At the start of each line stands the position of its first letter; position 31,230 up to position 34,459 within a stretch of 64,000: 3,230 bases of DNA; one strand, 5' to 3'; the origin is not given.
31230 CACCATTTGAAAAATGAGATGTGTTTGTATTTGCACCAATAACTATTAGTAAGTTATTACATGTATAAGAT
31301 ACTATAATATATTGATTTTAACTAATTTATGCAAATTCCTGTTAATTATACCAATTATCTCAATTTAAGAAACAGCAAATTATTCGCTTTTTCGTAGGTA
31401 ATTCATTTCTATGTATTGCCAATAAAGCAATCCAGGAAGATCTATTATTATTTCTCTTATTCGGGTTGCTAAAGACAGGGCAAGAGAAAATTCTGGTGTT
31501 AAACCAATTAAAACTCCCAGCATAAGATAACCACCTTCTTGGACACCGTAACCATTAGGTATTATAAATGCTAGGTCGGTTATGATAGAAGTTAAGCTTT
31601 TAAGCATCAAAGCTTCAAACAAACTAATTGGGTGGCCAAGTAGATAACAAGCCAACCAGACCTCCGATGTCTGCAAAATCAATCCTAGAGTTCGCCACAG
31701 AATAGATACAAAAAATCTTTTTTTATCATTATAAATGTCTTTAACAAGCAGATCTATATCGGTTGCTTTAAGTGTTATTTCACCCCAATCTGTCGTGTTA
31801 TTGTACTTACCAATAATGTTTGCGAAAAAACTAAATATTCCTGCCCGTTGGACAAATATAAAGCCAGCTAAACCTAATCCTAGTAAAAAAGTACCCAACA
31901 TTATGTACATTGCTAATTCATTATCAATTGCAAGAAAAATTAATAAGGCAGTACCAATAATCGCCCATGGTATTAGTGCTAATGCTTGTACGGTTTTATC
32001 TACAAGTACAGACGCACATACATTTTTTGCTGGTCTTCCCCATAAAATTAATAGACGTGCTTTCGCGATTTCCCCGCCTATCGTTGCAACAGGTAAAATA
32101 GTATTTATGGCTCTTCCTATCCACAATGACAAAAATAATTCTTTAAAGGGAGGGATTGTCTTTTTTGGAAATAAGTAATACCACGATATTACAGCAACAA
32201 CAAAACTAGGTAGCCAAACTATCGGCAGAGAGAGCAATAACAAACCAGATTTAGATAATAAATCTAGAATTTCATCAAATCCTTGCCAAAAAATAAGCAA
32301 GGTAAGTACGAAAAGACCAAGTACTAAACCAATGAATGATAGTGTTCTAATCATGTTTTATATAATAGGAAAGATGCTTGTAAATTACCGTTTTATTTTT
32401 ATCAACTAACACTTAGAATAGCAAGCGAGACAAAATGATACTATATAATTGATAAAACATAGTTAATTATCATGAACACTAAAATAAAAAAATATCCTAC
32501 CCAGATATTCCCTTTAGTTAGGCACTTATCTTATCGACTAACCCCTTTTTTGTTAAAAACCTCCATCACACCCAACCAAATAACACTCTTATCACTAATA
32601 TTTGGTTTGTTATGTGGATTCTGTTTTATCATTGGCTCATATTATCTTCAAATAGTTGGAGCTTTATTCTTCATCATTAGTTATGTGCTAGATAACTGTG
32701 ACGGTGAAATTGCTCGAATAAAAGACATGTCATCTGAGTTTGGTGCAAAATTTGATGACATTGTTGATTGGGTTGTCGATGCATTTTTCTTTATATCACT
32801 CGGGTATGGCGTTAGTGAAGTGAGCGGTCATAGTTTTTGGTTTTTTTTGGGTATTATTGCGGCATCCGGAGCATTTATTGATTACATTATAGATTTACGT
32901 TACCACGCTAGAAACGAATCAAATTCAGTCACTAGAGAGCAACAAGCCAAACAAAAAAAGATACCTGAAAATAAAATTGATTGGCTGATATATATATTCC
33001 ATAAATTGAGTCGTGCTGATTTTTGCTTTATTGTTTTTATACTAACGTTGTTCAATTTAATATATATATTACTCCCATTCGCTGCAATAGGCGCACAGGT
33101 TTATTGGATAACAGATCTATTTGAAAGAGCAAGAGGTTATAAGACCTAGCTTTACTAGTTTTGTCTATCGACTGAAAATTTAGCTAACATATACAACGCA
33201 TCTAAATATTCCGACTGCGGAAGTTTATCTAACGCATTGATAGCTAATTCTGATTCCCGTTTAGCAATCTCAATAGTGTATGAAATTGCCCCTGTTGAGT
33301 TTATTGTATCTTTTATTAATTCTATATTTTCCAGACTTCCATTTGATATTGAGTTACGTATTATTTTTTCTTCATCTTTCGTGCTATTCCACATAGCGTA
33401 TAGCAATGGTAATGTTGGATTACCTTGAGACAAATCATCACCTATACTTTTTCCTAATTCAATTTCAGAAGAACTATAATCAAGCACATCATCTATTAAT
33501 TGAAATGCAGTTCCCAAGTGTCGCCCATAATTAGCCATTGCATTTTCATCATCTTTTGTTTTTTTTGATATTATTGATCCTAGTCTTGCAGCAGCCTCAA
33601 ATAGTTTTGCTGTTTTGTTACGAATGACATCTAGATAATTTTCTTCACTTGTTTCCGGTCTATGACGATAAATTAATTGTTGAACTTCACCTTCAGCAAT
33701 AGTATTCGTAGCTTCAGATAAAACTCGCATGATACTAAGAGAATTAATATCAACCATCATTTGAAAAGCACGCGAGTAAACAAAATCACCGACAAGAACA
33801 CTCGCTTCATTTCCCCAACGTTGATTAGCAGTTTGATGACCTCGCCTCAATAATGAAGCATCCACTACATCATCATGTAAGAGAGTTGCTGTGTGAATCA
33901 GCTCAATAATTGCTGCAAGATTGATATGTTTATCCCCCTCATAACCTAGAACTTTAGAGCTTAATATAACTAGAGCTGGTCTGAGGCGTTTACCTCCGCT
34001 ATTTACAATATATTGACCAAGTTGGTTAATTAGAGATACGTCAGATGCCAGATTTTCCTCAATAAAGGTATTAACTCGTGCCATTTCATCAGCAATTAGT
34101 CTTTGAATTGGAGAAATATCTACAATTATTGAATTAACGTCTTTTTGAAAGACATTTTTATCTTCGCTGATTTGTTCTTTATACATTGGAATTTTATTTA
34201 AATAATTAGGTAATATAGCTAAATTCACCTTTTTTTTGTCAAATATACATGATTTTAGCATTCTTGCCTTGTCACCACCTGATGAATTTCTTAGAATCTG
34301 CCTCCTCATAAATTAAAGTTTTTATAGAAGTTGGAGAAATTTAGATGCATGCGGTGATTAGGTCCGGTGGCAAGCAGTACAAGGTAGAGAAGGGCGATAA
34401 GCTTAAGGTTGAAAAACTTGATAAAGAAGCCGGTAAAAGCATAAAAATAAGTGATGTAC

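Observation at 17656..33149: Three paralogous CDP-alcohol phosphatidyltransferase genes, each wired into a different hopanoid operon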

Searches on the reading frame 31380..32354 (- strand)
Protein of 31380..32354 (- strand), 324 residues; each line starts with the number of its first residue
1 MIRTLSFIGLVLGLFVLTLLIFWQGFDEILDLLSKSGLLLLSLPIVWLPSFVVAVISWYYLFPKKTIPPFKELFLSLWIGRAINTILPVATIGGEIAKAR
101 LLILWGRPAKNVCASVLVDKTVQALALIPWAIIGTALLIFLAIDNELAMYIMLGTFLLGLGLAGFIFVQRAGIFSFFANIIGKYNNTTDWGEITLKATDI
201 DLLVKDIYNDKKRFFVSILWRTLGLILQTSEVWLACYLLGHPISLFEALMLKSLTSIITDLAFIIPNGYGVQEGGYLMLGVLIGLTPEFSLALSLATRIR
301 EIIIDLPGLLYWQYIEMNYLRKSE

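Call 4: search_protein_families(library=pfam, proteins=[window:31380-32354:-])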
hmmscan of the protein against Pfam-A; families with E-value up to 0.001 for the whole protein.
window:31380-32354:- (324 aa): 1 family
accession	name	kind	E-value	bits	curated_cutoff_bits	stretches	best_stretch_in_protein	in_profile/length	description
PF03706.18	LPG_synthase_TM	-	2.4e-25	90.1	33.4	1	11-303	2-296/302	Lysylphosphatidylglycerol synthase TM region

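Call 5: search_protein_families(library=ncbifam, proteins=[window:31380-32354:-], max_evalue=0.01)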
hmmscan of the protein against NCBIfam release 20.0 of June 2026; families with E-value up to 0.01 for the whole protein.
window:31380-32354:- (324 aa): 2 families
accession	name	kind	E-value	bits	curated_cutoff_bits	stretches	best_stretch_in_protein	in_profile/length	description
TIGR03476.1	HpnL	subfamily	2.6e-75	253.7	195.65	1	3-316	2-318/318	putative membrane protein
TIGR00374.1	TIGR00374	subfamily_domain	6.3e-11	42.3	43.2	1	10-299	1-296/323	flippase-like domain-containing protein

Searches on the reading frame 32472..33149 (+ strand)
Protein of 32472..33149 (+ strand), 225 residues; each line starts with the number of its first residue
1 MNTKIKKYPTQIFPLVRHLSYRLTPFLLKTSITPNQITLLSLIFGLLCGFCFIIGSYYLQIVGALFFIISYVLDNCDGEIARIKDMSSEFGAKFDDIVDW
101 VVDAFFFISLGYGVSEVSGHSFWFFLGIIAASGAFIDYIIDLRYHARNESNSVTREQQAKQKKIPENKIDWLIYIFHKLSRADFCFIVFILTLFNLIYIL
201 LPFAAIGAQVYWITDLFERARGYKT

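Call 3: search_protein_families(library=pfam, proteins=[window:32472-33149:+])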
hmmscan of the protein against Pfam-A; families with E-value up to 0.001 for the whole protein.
window:32472-33149:+ (225 aa): 1 family
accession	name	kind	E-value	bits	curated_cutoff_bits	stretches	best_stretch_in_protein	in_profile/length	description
PF01066.26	CDP-OH_P_transf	-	6.5e-15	56.3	22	1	33-193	3-135/152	CDP-alcohol phosphatidyltransferase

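Call 5: search_protein_families(library=ncbifam, proteins=[window:32472-33149:+], max_evalue=0.01)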
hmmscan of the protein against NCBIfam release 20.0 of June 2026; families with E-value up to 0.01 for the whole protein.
window:32472-33149:+ (225 aa): 8 families
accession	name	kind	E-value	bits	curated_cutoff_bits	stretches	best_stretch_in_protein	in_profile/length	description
NF040950.1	archin_ph_syn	equivalog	5.9e-19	68.7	180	1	16-115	8-105/191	archaetidylinositol phosphate synthase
NF041135.1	IPPtranDIPPsyn_Thcocales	equivalog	1.3e-18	67.2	580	1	15-193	234-406/419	bifunctional L-myo-inositol-1-phosphate cytidylyltransferase/CDP-L-myo-inositol myo-inositolphosphotransferase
NF052561.1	PIPSynBT1523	equivalog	2.6e-11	43.7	350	1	25-154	18-149/232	hypothetical protein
NF045883.1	PIPSynth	equivalog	8.7e-11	41.9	170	1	24-151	15-137/197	phosphatidylinositol phosphate synthase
TIGR00473.1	pssA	equivalog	7.6e-07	29.3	107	1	46-101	5-61/153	CDP-diacylglycerol--serine O-phosphatidyltransferase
NF008090.0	PRK10832.1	equivalog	2.2e-05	24.6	304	1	34-126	6-93/182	CDP-diacylglycerol--glycerol-3-phosphate 3-phosphatidyltransferase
TIGR00560.1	pgsA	equivalog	2.6e-05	24.8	109.1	1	32-129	2-98/183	CDP-diacylglycerol--glycerol-3-phosphate 3-phosphatidyltransferase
NF038087.1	arch_ser_synth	exception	0.0042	16.7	240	1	36-101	9-73/216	archaetidylserine synthase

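Call 17: find_homologous_proteins(query=window:32472-33149:+, max_evalue=0.00001)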
Query window:32472-33149:+ (225 aa): 746 proteins with E <= 0.00001 among 1250 candidates; the best 120 are listed.
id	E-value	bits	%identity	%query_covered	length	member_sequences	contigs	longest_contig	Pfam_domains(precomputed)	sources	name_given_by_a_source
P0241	1.2e-144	498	99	100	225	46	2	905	PF01066.27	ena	-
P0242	3.2e-139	480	99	96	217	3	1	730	PF01066.27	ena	-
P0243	2.5e-118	412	79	100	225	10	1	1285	PF01066.27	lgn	-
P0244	1.2e-103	364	70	100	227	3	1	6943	PF01066.27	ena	-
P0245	3.7e-103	362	70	99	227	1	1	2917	PF01066.27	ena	-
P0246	2.5e-102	360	70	100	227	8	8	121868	PF01066.27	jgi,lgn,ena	jgi:CDP-L-myo-inositol myo-inositolphosphotransferase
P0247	3.1e-102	359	70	100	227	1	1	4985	PF01066.27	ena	-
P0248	3.8e-102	359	67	100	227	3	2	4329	PF01066.27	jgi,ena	-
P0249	5.3e-102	359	70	99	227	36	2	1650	PF01066.27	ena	-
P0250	6.9e-102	358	70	96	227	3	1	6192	PF01066.27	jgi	-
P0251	1.7e-101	357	69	100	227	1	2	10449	PF01066.27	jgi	-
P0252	2.1e-101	357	70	96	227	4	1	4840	PF01066.27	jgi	jgi:CDP-alcohol phosphatidyltransferase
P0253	5.1e-101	355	69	99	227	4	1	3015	PF01066.27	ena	-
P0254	7.6e-101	355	68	100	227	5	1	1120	PF01066.27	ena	-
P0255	8.1e-101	355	67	100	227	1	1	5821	PF01066.27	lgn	-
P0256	2.1e-100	353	69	100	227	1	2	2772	PF01066.27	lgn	-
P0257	2.2e-100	353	68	96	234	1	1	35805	PF01066.27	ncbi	-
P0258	2.6e-100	353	67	100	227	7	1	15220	PF01066.27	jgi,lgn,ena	-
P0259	3.1e-100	353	69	100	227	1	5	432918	PF01066.27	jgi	jgi:phosphatidylglycerophosphate synthase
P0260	3.2e-100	353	67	100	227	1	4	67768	PF01066.27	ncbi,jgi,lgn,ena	-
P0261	3.7e-100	353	68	100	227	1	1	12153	PF01066.27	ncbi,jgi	-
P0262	6.1e-100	352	68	99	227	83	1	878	PF01066.27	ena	-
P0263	8.0e-100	351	71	96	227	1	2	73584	PF01066.27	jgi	jgi:phosphatidylglycerophosphate synthase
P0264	9.8e-100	351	69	96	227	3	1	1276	PF01066.27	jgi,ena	-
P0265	1.5e-99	351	68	100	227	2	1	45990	PF01066.27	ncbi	-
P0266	1.8e-99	350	67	100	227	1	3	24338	PF01066.27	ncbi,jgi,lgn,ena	jgi:phosphatidylglycerophosphate synthase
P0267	1.9e-99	350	67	100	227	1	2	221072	PF01066.27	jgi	jgi:CDP-alcohol phosphatidyltransferase-like enzyme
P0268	1.9e-99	350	68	100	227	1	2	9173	PF01066.27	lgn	-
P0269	2.2e-99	350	68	96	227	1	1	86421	PF01066.27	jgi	-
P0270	8.8e-99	348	68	96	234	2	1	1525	PF01066.27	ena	-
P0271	9.6e-99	348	68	100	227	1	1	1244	PF01066.27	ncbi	-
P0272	1.2e-98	348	70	99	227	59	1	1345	PF01066.27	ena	-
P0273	1.2e-98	348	67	100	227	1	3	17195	PF01066.27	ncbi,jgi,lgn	ncbi:MAG: phosphatidylglycerophosphate synthase [Gammaproteobacteria bacterium]|jgi:phosphatidylglyc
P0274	1.5e-98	347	67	100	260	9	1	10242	PF01066.27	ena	-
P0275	2.8e-98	346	68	100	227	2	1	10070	PF01066.27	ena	-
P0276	3.6e-98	346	67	100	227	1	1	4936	PF01066.27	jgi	-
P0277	5.1e-98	346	68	100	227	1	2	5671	PF01066.27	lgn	-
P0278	5.2e-98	345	70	96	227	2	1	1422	PF01066.27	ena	-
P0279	6.0e-98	345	66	100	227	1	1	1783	PF01066.27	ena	-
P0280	7.6e-98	345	69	96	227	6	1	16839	PF01066.27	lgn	-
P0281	8.4e-98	345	68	100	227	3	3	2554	PF01066.27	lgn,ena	-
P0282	8.5e-98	345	66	100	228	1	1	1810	PF01066.27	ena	-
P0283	1.2e-97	344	67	99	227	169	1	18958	PF01066.27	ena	-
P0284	1.6e-97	344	65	100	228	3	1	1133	PF01066.27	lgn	-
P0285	2.0e-97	344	68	96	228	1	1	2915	PF01066.27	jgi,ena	jgi:phosphatidylglycerophosphate synthase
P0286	2.1e-97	343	67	100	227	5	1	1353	PF01066.27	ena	-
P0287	2.3e-97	343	65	100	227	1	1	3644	PF01066.27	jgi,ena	-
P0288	3.1e-97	343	67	96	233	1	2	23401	PF01066.27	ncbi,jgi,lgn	ncbi:MAG: archaetidylinositol phosphate synthase [Gammaproteobacteria bacterium]|jgi:archaetidylinos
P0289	3.1e-97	343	66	100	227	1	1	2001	PF01066.27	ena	-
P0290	4.8e-97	342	67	100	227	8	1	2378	PF01066.27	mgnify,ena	mgnify:FL=1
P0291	5.0e-97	342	68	100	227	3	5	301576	PF01066.27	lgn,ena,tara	tara:strand:+ start:24938 stop:25621 length:684 start_codon:yes stop_codon:yes gene_type:complete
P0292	5.0e-97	342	67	96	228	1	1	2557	PF01066.27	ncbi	-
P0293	7.1e-97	342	68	100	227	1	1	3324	PF01066.27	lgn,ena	-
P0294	9.0e-97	341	65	100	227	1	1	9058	PF01066.27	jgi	-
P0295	9.1e-97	341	65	100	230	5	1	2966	PF01066.27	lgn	-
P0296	9.4e-97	341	65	100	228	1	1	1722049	PF01066.27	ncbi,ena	-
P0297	1.2e-96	341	66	99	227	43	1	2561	PF01066.27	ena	-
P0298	1.3e-96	341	65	100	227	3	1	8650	PF01066.27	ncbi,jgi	-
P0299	1.5e-96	341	67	96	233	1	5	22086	PF01066.27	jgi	jgi:phosphatidylglycerophosphate synthase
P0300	1.7e-96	341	68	100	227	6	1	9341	PF01066.27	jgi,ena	-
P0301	1.9e-96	340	66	100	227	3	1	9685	PF01066.27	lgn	-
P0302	2.6e-96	340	66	100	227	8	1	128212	PF01066.27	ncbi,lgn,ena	-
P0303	2.8e-96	340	64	100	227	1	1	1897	PF01066.27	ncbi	-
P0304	3.1e-96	340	66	100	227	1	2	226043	PF01066.27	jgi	jgi:phosphatidylglycerophosphate synthase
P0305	1.2e-95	338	65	100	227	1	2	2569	PF01066.27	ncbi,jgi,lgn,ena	-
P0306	2.1e-95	337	99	68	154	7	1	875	PF01066.27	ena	-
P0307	2.2e-95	337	64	100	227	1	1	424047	PF01066.27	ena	-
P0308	3.1e-95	336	64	100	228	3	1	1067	PF01066.27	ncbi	-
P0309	4.2e-95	336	64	96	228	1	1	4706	PF01066.27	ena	-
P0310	4.6e-95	336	67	96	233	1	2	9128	PF01066.27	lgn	-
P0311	5.1e-95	336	66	96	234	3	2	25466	PF01066.27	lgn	-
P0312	8.2e-95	335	62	100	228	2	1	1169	PF01066.27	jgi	-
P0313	1.0e-94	335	65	96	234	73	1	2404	PF01066.27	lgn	-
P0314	1.2e-94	335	63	100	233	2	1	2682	PF01066.27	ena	-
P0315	1.9e-94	334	63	96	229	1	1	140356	PF01066.27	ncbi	-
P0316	2.6e-94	333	65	100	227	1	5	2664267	PF01066.27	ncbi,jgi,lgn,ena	jgi:phosphatidylglycerophosphate synthase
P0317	3.9e-94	333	63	100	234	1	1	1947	PF01066.27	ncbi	-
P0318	4.8e-94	332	64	100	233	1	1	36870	PF01066.27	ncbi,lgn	-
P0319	5.1e-94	332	66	96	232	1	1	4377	PF01066.27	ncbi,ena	-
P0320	5.2e-94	332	63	96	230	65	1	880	PF01066.27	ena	-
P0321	7.1e-94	332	63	100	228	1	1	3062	PF01066.27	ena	-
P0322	7.2e-94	332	66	100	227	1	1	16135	PF01066.27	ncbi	-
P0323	7.4e-94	332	63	100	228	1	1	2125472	PF01066.27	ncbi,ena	-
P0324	8.4e-94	332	64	96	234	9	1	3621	PF01066.27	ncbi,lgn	-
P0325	1.0e-93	331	63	96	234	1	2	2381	PF01066.27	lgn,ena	-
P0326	1.1e-93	331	63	96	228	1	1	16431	PF01066.27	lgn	-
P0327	1.1e-93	331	66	96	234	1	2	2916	PF01066.27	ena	-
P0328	1.1e-93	331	65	96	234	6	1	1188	PF01066.27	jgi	-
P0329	1.2e-93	331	66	96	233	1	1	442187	PF01066.27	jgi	jgi:CDP-alcohol phosphatidyltransferase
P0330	1.2e-93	331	63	100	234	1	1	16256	PF01066.27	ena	-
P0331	1.2e-93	331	64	96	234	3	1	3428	PF01066.27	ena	-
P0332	1.3e-93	331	65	96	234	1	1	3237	PF01066.27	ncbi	-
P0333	1.3e-93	331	63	100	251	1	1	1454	PF01066.27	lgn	-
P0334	1.9e-93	331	63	100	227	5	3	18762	PF01066.27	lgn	-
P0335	2.1e-93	330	63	100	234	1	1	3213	PF01066.27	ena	-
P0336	2.7e-93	330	63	100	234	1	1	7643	PF01066.27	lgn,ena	-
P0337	2.8e-93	330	65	96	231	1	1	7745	PF01066.27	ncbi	-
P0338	3.0e-93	330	65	96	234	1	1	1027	PF01066.27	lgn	-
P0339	3.1e-93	330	64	96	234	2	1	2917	PF01066.27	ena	-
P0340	3.1e-93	330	64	96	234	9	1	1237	PF01066.27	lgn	-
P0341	3.5e-93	330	62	100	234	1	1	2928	PF01066.27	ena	-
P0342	4.5e-93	329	64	96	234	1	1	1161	PF01066.27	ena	-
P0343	5.0e-93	329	63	100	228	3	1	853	PF01066.27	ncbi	-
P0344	5.6e-93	329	62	100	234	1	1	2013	PF01066.27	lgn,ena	-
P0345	1.0e-92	328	62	100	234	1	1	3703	PF01066.27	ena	-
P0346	1.1e-92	328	62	100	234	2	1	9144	PF01066.27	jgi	-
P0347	2.0e-92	327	62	100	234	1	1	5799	PF01066.27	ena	-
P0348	2.4e-92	327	63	96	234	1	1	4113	PF01066.27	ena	-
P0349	2.9e-92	327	63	100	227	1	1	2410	PF01066.27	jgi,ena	jgi:hypothetical protein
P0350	4.6e-92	326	62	100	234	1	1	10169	PF01066.27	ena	-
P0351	5.3e-92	326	65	96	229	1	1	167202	PF01066.27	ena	-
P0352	6.2e-92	326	65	96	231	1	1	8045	PF01066.27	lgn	-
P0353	6.5e-92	326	62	100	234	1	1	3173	PF01066.27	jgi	-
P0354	8.7e-92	325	65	99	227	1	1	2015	PF01066.27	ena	-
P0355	1.0e-91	325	63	99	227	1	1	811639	PF01066.27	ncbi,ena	-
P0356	1.2e-91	325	63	99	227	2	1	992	PF01066.27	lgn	-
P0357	1.9e-91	324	62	100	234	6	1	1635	PF01066.27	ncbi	-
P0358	2.2e-91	324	64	96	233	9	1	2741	PF01066.27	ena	-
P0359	4.1e-91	323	63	96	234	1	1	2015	PF01066.27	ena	-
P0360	2.7e-90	320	60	100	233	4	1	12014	PF01066.27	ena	-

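Call 19: find_encoding_contigs(protein=P0316, flank=10000, max_places=2)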
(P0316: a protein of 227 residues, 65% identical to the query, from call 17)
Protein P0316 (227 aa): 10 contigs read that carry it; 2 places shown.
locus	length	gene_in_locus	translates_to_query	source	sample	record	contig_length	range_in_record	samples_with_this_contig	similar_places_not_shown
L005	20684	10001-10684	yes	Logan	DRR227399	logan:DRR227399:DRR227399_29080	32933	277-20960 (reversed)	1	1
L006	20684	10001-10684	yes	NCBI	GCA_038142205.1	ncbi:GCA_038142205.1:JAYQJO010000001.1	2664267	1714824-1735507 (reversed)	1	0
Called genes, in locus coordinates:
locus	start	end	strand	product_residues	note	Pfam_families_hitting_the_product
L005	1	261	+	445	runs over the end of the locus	PF02321:OEP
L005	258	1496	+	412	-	PF25917:BSH_RND (weak), PF25973:BSH_CzcB, PF25893:HH_CzcB, PF25954:Beta-barrel_RND_2, PF25967:RND-MFP_C (faint), PF25975:CzcB_C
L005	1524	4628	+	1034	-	PF00873:ACR_tran, PF03176:MMPL (faint)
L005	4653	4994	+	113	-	PF00543:P-II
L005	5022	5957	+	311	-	PF01545:Cation_efflux, PF16916:ZT_dimer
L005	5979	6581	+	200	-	PF01545:Cation_efflux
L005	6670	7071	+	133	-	PF00376:MerR, PF13411:MerR_1, PF09278:MerR-DNA-bind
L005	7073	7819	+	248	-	PF03203:MerC (weak)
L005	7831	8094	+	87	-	PF13192:Thioredoxin_3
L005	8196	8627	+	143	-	-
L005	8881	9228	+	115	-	PF00543:P-II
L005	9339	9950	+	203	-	PF01066:CDP-OH_P_transf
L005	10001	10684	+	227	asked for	PF01066:CDP-OH_P_transf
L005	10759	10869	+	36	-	-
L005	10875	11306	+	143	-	-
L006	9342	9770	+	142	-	PF01066:CDP-OH_P_transf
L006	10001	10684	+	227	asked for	PF01066:CDP-OH_P_transf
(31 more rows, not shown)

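Call 44: search_solved_structures(query=window:32472-33149:+, max_evalue=1)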
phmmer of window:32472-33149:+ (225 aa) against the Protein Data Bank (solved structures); distinct sequences matched with E-value up to 1: 7.
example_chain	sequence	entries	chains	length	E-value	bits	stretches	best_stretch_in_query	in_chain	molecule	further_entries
4o6m_A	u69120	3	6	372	3.4e-17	66.3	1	16-138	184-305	AF2299, a CDP-alcohol phosphotransferase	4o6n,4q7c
4mnd_A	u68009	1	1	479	7.1e-08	35.8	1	17-110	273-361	CTP L-myo-inositol-1-phosphate cytidylyltransferase/CDP-L-myo-inositol myo-inositolphospho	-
6wm5_A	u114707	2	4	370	0.013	18.6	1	20-111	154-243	AfCTD-Phosphatidylinositol-phosphate synthase (PIPS) fusion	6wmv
6h53_A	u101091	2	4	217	0.02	18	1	24-112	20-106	CDP-diacylglycerol--inositol 3-phosphatidyltransferase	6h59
6h5a_A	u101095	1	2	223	0.021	17.9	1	24-112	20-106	CDP-diacylglycerol--inositol 3-phosphatidyltransferase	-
7b1k_A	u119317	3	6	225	0.23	14.5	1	34-101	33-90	CDP-diacylglycerol--serine O-phosphatidyltransferase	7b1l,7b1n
7pow_A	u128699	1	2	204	0.25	14.4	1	34-101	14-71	CDP-diacylglycerol--serine O-phosphatidyltransferase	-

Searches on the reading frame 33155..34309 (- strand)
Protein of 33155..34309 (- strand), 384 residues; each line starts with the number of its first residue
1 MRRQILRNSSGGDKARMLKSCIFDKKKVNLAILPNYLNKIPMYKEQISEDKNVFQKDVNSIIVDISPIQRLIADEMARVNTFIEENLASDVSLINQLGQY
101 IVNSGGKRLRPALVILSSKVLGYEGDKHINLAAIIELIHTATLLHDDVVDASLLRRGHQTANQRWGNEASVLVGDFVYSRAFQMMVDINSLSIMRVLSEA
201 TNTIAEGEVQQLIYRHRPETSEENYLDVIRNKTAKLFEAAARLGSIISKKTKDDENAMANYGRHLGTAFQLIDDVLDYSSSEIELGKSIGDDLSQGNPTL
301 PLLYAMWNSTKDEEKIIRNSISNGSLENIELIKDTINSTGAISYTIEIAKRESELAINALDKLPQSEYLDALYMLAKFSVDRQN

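Call 4: search_protein_families(library=pfam, proteins=[window:33155-34309:-])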
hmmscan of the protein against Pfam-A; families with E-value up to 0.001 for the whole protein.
window:33155-34309:- (384 aa): 1 family
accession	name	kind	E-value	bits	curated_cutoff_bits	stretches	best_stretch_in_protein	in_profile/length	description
PF00348.22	polyprenyl_synt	-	9.5e-80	267.9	27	1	93-333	3-245/251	Polyprenyl synthetase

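Call 84: search_protein_families(library=ncbifam, proteins=[window:33155-34309:-], max_evalue=1e-20)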
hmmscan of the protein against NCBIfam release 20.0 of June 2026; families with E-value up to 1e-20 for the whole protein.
window:33155-34309:- (384 aa): 16 families
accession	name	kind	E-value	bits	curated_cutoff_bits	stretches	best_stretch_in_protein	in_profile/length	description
NF008140.0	PRK10888.1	equivalog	9.2e-119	396.5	412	1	65-383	3-322/323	octaprenyl diphosphate synthase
TIGR02748.1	GerC3_HepT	equivalog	6.9e-73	245.5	456.55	1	71-379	8-314/319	heptaprenyl diphosphate synthase component II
TIGR02749.1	prenyl_cyano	equivalog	4.2e-69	233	383.2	1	67-382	5-320/322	solanesyl diphosphate synthase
NF040698.1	IdsA_Meth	equivalog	1.4e-66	225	468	1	75-383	10-327/328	short chain isoprenyl diphosphate synthase IdsA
NF041003.1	GGPP_syn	equivalog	8.8e-65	218.9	500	1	74-383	8-325/326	geranylgeranyl diphosphate synthase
NF041169.1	f2_encap_cargo4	exception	8.6e-58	196.2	450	1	94-383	38-333/334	family 2 encapsulin nanocompartment cargo protein polyprenyl transferase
NF045628.1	HxpDPsynlarge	equivalog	4.2e-56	190.2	500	1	74-373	3-300/311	hexaprenyl-diphosphate synthase large subunit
NF042417.1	NPPPS_Mycobact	equivalog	2.9e-50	171.2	600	1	70-383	20-334/335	nonaprenyl/(2E,6E)-farnesyl/geranylgeranyl diphosphat synthase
NF040789.2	gerfarn_diphsyn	equivalog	1.6e-42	145.9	560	1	68-383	7-344/345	geranylfarnesyl diphosphate synthase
NF045485.1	FPPsyn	subfamily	8.4e-42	143.3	275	1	93-322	24-264/288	farnesyl diphosphate synthase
NF045549.1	GGPPsyn_IdsB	equivalog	7.8e-37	127.1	475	1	103-374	62-339/346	geranylgeranyl diphosphate synthase IdsB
NF045685.1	GGPPSynCrtE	equivalog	1.9e-36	125.6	460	1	92-322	28-269/293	geranylgeranyl diphosphate synthase CrtE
NF040627.1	GFPS_Meth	equivalog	1.9e-34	119.4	600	1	82-337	15-259/285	geranylfarnesyl diphosphate synthase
NF040936.1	hexpp_archaea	equivalog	3e-25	89.1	400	1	79-284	18-211/275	hexaprenyl pyrophosphate synthase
NF007877.0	PRK10581.1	equivalog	8.8e-25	87.5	321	1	79-329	18-277/299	(2E,6E)-farnesyl diphosphate synthase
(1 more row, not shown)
